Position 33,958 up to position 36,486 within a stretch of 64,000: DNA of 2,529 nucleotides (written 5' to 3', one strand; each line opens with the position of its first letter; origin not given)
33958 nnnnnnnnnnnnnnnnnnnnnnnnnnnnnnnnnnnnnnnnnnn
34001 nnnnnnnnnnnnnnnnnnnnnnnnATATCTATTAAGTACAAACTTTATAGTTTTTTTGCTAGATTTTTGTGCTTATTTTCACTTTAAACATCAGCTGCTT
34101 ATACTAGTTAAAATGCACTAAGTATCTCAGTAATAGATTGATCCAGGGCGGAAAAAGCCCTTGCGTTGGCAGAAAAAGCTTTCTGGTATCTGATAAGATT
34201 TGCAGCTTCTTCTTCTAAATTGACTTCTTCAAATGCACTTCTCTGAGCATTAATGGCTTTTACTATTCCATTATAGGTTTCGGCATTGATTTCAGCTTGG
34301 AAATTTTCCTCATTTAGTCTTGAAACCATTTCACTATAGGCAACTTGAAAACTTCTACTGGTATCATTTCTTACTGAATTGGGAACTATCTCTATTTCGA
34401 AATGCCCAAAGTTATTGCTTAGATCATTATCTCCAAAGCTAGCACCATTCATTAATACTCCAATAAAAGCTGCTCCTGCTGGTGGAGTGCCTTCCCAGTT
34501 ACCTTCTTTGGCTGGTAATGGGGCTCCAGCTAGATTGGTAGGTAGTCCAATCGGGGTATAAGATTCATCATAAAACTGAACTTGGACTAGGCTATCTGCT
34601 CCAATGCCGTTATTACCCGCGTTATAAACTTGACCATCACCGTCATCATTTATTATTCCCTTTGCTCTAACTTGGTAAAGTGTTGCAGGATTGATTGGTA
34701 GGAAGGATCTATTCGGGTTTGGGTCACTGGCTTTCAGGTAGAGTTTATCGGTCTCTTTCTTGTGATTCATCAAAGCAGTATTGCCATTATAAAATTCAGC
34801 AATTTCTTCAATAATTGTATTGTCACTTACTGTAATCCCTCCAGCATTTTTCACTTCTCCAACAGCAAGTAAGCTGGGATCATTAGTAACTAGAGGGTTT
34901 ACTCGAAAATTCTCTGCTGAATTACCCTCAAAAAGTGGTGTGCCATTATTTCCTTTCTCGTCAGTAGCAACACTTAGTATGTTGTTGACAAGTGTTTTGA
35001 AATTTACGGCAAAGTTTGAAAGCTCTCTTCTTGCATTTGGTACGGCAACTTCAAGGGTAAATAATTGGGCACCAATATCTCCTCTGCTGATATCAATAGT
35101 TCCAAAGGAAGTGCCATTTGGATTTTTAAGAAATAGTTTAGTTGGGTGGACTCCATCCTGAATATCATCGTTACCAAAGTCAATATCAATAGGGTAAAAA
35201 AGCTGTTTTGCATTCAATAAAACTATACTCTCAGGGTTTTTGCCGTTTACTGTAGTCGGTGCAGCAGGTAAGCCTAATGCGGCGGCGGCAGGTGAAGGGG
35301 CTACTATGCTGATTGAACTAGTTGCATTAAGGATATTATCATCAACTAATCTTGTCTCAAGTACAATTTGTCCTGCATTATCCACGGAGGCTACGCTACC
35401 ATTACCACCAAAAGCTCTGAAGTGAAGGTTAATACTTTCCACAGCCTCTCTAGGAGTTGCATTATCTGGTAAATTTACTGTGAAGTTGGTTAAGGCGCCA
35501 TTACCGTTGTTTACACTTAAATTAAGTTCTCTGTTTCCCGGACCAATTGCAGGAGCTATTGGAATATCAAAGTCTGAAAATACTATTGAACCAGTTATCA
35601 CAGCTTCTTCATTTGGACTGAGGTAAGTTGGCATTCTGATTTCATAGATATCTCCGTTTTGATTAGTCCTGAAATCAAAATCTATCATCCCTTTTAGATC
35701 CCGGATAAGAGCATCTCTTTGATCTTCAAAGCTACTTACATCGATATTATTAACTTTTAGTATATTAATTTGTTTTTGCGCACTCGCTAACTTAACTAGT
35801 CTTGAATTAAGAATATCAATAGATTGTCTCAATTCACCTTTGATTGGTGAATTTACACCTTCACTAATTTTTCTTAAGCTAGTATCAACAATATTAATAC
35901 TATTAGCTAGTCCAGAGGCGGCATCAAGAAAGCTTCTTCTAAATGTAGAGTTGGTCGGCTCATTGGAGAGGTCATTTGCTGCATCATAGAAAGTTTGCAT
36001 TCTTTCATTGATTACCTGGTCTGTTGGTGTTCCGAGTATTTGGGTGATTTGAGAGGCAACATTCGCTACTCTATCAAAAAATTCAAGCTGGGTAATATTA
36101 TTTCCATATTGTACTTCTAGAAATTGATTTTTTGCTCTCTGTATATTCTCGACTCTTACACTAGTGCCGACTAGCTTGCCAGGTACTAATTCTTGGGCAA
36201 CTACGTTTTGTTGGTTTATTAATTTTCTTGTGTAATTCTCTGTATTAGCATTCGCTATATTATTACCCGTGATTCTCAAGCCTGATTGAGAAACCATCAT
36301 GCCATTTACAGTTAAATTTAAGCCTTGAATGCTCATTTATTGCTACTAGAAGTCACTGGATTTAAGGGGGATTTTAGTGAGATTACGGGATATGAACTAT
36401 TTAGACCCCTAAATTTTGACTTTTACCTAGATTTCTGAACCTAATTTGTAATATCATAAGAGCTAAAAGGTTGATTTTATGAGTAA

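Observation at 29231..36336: flgK-flgL-flgL-flgK: a doubled hook-filament junction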

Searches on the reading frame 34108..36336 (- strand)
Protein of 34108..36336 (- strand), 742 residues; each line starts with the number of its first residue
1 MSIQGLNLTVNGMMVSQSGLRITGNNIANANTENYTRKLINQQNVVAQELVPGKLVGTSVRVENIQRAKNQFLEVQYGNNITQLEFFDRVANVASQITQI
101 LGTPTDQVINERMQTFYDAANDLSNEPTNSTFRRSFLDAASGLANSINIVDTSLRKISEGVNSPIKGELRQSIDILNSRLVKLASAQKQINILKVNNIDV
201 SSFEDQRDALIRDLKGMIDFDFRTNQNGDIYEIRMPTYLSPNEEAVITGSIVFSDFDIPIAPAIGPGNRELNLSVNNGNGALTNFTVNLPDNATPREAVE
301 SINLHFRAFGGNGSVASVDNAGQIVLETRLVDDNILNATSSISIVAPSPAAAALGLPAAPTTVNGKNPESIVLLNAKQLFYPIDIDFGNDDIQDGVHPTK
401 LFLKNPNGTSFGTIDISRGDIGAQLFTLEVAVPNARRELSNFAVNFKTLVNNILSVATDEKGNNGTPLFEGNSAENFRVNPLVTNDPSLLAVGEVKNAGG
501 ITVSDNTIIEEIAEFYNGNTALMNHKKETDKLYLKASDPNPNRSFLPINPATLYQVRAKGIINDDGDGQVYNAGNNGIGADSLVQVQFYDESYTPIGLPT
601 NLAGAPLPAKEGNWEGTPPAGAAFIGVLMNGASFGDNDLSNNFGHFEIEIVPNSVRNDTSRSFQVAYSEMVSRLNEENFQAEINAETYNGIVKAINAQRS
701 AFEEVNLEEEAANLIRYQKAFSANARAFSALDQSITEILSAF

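Call 3: search_protein_families(library=pfam, proteins=[window:34108-36336:-], max_evalue=0.01)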
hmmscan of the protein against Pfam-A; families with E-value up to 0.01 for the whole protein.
window:34108-36336:- (742 aa): 3 families
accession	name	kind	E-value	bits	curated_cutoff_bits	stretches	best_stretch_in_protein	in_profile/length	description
PF22638.1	FlgK_D1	-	1.2e-23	84.4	28.6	2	95-230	2-132/233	Flagellar hook-associated protein FlgK helical domain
PF06429.18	Flg_bbr_C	-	1.2e-05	25.2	23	1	705-735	10-40/46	Flagellar basal body rod FlgEFG protein C-terminal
PF00460.25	Flg_bb_rod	-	8.7e-05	22.9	20.7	1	9-36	4-31/31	Flagella basal body rod protein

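Call 4: search_protein_families(library=ncbifam, proteins=[window:34108-36336:-], max_evalue=0.01)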
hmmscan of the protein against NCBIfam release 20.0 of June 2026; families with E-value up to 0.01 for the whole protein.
window:34108-36336:- (742 aa): 12 families
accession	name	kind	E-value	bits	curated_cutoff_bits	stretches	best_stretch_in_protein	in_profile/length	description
TIGR02492.1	flgK_ends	equivalog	7.1e-60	203.5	170.75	2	5-230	2-221/437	flagellar hook-associated protein FlgK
NF004241.1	PRK05682.1-5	equivalog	4.5e-08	32.6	469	1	4-51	3-50/446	flagellar hook protein FlgE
NF004238.1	PRK05682.1-1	equivalog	6.7e-06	25.6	400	1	7-68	4-66/414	flagellar hook protein FlgE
NF009278.1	PRK12636.1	equivalog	2.4e-05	24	350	1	9-53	8-52/263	flagellar basal body rod protein FlgG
TIGR03506.1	FlgEFG_subfam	subfamily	3.7e-05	23.6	70.25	1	5-70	2-67/351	flagellar hook-basal body complex protein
TIGR02488.1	flgG_G_neg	equivalog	4.9e-05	23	252.75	0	6-48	2-44/259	flagellar basal-body rod protein FlgG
NF009275.1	PRK12632.1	equivalog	0.0003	21.2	170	1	4-63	6-65/130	flagellar basal body rod protein FlgC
TIGR01395.1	FlgC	equivalog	0.0013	19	102.1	0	6-72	4-77/137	flagellar basal body rod protein FlgC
NF004240.1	PRK05682.1-4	equivalog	0.0016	17.9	472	0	7-51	4-48/443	flagellar hook protein FlgE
NF004495.0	PRK05841.1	equivalog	0.002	16.7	857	0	704-740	564-600/603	flagellar hook protein FlgE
TIGR01396.1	FlgB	equivalog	0.0065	16.7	59.05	1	12-49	11-48/131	flagellar basal body rod protein FlgB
TIGR02490.1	flgF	equivalog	0.0083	15.7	178.5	1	9-57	4-52/218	flagellar basal-body rod protein FlgF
